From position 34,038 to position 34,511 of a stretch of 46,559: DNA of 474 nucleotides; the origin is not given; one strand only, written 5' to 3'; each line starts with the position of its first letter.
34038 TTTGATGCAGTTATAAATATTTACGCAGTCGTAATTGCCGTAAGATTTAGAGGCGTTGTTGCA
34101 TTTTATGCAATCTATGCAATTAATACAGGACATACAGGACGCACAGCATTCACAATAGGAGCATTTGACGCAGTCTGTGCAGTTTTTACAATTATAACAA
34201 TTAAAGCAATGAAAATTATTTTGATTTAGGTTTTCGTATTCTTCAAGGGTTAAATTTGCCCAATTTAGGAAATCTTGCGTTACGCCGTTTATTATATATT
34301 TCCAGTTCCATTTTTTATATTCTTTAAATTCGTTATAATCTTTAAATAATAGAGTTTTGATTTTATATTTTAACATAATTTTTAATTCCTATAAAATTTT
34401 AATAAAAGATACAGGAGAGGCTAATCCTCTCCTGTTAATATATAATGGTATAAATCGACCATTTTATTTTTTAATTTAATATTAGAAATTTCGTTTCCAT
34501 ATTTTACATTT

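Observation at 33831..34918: Five-member family of (C-x2-C)n cysteine-ladder proteins with a common N-terminal domain, present as self-contained cassettes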

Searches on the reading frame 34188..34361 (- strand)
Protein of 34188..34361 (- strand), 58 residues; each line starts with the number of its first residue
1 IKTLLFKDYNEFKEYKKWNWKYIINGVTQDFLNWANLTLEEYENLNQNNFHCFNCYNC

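Call 92: search_solved_structures(query=A6, max_evalue=10, show_alignments=2)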
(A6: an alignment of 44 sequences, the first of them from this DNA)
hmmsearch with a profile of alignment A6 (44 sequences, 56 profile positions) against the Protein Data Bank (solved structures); distinct sequences matched with E-value up to 10: 4.
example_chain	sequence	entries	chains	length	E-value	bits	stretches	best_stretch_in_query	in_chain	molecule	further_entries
3gyx_B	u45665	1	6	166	0.22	14.8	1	36-56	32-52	Adenylylsulfate Reductase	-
1jnr_B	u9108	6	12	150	1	12.7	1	34-56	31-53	adenylylsulfate reductase | adenylylsulfate reductase, subunit B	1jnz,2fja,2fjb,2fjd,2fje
7avh_A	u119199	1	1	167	2.2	11.7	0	11-35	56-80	LPXTG cell wall surface protein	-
3dns_A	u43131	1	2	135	2.2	11.7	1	18-50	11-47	Ribosomal-protein-alanine acetyltransferase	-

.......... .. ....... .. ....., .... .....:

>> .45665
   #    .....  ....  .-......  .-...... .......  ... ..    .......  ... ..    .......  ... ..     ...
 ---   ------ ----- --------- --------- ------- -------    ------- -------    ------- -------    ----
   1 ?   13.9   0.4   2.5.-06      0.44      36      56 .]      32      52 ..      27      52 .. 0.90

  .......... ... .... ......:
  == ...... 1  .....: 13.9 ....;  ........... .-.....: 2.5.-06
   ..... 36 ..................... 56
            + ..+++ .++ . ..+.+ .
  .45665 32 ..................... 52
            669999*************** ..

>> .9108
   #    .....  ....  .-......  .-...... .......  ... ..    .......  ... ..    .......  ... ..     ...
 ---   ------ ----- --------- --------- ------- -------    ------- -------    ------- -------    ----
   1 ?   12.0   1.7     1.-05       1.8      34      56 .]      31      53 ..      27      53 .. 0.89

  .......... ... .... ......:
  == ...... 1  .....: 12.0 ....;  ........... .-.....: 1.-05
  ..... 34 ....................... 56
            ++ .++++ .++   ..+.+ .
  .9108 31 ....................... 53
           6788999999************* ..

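Call 106: find_homologous_proteins(query=A6, max_evalue=0.01)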
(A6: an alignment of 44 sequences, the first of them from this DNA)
Query A6 (44 sequences) (58 aa, profile of the alignment): 21 proteins with E <= 0.01 among 153 candidates.
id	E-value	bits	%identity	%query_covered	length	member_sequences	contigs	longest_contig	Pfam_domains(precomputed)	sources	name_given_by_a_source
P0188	3.9e-17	80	38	100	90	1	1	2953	-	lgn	-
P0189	4.3e-14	70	34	100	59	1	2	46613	-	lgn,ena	-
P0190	6.1e-14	70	29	100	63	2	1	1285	-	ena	-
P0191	4.3e-13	67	32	97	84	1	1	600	-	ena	-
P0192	4.8e-13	67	31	100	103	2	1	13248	-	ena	-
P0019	7.9e-13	66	32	100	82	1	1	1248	-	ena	-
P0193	1.0e-12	66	-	-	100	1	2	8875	-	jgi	jgi:hypothetical protein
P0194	1.1e-12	66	31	100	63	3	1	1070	-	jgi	-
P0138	5.4e-12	63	43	98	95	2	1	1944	-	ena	-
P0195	3.8e-11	61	27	100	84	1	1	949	-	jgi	-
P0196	8.0e-11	60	29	100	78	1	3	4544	-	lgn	-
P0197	9.0e-11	59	26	60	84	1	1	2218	-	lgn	-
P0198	1.0e-10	59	29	100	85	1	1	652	-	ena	-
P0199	1.6e-10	59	36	97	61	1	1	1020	-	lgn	-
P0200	1.8e-10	58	-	-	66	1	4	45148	-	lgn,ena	-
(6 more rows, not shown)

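Call 108: find_encoding_contigs(protein=P0189, flank=6000, max_places=1)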
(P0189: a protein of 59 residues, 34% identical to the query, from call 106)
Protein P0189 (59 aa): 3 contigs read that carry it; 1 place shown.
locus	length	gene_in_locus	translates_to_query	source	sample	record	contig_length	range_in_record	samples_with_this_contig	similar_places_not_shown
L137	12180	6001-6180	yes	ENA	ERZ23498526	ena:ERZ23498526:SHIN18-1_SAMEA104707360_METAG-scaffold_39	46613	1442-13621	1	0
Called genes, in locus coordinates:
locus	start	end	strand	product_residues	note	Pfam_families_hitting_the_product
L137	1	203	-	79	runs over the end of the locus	-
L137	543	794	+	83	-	PF26442:Halo_toxin (faint)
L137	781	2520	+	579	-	PF00270:DEAD (weak), PF04851:ResIII, PF00271:Helicase_C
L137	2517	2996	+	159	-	-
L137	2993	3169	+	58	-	-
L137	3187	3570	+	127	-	-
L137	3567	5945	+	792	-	PF22763:NrS1-1_pol-like_HBD, PF19263:DUF5906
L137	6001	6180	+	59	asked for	-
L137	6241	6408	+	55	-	-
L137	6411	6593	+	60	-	PF01258:zf-dskA_traR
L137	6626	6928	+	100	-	-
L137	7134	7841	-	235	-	-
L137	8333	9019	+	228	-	PF03592:Terminase_2 (faint)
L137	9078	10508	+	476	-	PF03237:Terminase_6N, PF17289:Terminase_6C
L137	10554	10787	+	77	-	-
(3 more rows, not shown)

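Call 109: find_encoding_contigs(protein=P0200, flank=6000, max_places=1)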
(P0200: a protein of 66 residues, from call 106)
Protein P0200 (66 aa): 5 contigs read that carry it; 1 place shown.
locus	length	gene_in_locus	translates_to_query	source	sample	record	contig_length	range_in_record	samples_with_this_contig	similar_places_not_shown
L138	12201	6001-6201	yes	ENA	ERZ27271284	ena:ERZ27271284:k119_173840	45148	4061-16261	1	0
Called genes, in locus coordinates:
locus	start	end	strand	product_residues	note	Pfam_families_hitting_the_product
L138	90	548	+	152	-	-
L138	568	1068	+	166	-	PF09643:YopX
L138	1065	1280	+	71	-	-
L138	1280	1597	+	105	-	-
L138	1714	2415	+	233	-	PF02086:MethyltransfD12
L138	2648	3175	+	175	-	PF14791:DNA_pol_B_thumb (weak)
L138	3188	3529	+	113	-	-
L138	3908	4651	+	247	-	-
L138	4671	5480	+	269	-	-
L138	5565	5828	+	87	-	PF24043:DUF7352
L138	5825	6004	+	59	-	-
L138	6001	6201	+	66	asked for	-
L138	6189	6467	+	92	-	-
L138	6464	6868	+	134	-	-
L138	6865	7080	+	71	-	-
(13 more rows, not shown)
